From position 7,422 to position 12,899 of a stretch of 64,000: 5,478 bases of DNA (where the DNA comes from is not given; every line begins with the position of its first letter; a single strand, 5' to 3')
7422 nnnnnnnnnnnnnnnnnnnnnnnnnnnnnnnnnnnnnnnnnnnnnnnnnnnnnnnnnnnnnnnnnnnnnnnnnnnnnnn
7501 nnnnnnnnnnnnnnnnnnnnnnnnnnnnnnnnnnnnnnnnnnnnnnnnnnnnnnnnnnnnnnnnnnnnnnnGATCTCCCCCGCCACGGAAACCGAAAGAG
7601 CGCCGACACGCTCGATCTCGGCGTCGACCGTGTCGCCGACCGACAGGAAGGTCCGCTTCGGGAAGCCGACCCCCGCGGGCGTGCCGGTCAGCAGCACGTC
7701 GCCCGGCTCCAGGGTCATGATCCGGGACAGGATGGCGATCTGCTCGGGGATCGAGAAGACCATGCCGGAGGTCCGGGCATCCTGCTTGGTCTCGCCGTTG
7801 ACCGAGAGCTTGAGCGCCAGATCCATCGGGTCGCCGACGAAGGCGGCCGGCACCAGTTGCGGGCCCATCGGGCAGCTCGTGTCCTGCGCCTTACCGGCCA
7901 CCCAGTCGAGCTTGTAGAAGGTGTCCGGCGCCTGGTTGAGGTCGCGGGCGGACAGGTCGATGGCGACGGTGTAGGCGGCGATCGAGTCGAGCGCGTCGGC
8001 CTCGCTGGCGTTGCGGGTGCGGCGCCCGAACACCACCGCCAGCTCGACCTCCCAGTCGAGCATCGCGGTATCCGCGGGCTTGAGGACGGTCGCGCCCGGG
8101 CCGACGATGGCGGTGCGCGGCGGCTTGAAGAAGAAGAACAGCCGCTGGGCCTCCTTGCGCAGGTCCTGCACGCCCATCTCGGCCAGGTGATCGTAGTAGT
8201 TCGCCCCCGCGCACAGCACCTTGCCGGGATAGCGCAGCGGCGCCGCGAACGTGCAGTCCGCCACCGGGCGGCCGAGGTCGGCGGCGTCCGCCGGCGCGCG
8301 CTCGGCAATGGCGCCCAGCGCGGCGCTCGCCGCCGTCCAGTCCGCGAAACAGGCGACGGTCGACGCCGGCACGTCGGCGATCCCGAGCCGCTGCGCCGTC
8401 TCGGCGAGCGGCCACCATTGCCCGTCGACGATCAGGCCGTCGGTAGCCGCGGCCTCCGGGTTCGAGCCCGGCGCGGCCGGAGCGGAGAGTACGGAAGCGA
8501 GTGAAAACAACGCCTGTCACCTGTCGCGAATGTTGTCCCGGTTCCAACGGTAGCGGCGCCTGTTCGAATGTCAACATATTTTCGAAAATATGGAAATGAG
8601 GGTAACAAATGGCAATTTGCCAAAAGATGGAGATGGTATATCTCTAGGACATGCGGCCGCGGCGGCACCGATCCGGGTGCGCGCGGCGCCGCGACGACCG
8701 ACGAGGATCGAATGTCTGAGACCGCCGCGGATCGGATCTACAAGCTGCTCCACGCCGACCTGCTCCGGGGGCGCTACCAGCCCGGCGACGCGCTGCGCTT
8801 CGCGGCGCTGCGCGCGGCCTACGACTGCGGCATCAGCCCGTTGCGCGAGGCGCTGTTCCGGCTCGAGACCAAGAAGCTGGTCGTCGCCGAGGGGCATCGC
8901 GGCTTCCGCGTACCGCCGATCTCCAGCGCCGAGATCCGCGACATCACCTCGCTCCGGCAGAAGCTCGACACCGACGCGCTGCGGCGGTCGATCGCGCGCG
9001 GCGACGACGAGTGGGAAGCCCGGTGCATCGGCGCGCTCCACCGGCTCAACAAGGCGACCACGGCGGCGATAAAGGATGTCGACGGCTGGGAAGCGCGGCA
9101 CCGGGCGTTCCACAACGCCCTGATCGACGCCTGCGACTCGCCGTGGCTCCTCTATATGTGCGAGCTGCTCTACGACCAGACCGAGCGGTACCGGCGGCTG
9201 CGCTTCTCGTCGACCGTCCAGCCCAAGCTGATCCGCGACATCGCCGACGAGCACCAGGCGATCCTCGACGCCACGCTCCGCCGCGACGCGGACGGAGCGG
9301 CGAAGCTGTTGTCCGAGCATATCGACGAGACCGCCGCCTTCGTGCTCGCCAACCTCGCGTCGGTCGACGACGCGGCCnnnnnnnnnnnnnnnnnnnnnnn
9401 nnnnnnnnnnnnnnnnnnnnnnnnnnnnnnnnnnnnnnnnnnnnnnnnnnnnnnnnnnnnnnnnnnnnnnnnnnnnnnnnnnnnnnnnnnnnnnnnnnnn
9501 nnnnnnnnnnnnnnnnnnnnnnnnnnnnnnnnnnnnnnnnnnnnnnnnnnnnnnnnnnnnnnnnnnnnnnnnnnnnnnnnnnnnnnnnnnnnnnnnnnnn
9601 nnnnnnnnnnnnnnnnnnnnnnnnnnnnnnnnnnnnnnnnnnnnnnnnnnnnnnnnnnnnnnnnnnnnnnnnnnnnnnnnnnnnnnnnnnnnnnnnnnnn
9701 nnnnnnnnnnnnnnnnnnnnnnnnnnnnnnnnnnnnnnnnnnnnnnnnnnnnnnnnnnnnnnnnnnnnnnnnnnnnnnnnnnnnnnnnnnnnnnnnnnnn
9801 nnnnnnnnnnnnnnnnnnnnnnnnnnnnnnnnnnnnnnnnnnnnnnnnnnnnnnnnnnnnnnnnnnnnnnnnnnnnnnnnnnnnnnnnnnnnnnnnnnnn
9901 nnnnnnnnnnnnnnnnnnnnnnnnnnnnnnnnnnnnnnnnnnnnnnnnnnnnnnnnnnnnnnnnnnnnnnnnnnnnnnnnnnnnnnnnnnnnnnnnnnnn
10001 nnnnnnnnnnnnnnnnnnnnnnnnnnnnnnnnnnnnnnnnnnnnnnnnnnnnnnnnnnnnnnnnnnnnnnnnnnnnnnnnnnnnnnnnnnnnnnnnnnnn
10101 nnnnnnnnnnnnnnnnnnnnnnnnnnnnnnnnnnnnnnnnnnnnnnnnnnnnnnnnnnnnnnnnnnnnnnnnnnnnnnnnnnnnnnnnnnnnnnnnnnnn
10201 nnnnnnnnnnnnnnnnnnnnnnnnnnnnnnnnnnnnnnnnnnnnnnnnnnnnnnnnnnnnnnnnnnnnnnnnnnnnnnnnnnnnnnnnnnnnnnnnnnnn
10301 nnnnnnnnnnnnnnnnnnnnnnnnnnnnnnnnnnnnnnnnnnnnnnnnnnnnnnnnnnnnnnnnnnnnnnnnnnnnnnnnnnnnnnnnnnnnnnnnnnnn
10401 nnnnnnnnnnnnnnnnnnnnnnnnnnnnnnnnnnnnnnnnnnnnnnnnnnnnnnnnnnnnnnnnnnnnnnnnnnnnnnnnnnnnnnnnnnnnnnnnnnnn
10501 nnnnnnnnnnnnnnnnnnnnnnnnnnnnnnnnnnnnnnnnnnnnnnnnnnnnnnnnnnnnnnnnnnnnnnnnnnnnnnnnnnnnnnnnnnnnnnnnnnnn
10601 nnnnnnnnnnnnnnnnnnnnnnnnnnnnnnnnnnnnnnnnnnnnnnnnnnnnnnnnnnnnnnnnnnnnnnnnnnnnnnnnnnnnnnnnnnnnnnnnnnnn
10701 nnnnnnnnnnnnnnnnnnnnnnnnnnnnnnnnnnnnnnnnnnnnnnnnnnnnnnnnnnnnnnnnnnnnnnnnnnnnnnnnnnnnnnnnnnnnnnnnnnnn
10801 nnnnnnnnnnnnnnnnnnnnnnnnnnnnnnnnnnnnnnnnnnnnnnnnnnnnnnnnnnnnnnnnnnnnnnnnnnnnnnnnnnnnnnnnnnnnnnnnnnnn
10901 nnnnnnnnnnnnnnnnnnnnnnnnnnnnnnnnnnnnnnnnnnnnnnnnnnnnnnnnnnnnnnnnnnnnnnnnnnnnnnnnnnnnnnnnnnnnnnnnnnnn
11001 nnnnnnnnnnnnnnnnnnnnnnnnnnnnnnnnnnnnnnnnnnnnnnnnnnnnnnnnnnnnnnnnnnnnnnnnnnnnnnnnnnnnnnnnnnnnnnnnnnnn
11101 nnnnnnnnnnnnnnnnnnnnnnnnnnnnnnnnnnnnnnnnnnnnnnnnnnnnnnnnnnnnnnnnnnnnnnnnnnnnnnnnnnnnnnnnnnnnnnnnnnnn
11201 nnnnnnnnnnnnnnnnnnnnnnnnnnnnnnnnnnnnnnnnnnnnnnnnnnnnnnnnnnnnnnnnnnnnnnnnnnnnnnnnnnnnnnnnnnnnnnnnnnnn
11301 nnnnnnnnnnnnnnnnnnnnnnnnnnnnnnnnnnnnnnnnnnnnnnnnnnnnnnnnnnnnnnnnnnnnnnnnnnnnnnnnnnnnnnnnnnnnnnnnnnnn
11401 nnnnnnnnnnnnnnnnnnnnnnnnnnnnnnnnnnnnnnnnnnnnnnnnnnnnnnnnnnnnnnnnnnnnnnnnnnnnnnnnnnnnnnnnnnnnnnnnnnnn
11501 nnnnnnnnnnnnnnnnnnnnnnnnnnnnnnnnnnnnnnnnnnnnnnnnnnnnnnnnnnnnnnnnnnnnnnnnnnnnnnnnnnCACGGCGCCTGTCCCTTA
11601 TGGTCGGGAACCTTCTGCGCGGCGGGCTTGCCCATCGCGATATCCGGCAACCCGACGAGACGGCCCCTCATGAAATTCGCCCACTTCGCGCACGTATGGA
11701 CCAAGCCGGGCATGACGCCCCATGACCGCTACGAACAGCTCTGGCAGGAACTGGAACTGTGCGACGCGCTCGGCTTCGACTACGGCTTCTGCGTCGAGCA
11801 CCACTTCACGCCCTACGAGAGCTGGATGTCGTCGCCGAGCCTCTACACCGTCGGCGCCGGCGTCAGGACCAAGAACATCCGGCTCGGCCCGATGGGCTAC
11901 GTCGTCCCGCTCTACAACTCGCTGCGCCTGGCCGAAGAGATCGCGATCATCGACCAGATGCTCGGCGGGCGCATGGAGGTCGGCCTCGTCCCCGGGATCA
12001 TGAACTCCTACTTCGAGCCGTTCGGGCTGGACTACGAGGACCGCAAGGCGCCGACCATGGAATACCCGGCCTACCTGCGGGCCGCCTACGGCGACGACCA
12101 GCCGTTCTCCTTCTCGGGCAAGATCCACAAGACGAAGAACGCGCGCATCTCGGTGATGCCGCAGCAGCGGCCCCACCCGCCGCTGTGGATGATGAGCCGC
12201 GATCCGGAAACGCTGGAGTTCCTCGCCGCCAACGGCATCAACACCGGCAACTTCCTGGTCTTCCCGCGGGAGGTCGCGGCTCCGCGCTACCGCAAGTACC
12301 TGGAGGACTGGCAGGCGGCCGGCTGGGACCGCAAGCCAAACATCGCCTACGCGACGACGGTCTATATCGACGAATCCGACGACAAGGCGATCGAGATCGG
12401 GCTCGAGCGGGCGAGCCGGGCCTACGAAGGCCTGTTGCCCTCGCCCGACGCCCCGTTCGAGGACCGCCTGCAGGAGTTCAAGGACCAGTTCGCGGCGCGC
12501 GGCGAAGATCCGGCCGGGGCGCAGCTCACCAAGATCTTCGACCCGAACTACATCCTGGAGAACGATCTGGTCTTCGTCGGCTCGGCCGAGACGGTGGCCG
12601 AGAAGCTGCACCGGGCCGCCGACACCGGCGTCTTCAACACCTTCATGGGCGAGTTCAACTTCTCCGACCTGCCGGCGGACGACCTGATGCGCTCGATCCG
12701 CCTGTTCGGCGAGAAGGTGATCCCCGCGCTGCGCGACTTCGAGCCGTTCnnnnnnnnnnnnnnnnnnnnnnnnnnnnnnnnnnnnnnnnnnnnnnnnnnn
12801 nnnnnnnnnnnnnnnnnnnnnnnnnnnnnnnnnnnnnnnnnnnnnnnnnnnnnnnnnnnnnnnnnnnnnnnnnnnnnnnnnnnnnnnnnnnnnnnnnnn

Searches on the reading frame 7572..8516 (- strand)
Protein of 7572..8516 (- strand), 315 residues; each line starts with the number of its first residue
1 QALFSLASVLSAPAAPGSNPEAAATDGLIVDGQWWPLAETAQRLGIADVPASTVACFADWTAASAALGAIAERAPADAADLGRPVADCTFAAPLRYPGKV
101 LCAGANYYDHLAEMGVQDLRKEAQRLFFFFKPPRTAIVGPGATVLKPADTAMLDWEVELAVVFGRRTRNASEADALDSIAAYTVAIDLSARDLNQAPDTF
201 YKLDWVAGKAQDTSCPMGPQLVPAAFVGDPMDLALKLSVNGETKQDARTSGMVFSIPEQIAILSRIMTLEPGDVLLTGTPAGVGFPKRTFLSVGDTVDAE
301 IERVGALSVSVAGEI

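Call 57: search_protein_families(library=pfam, proteins=[window:7572-8516:-], max_evalue=0.0001)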
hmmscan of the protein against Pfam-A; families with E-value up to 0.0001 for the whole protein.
window:7572-8516:- (315 aa): 1 family
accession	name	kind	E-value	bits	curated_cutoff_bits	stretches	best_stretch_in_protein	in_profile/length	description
PF01557.24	FAA_hydrolase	-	4.7e-65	219.7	23.9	1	99-311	1-213/214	Fumarylacetoacetate (FAA) hydrolase C-terminal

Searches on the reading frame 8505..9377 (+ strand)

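Call 57: search_protein_families(library=pfam, proteins=[window:8505-9377:+], max_evalue=0.0001)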
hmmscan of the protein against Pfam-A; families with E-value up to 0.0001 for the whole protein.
window:8505-9377:+ (291 aa): 2 families
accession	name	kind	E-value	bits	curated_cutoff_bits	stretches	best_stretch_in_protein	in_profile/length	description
PF07729.17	FCD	-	9.1e-23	81.5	24.3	1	146-274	1-124/125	FCD domain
PF00392.27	GntR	-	1.2e-14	54.1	27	1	75-136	2-64/64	Bacterial regulatory proteins, gntR family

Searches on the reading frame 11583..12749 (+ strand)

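Call 57: search_protein_families(library=pfam, proteins=[window:11583-12749:+], max_evalue=0.0001)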
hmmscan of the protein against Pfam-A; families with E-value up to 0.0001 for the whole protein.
window:11583-12749:+ (389 aa): 1 family
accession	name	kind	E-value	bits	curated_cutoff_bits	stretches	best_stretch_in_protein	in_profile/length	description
PF00296.26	Bac_luciferase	-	1e-39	137.2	27.9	1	30-350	1-312/314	Luciferase-like monooxygenase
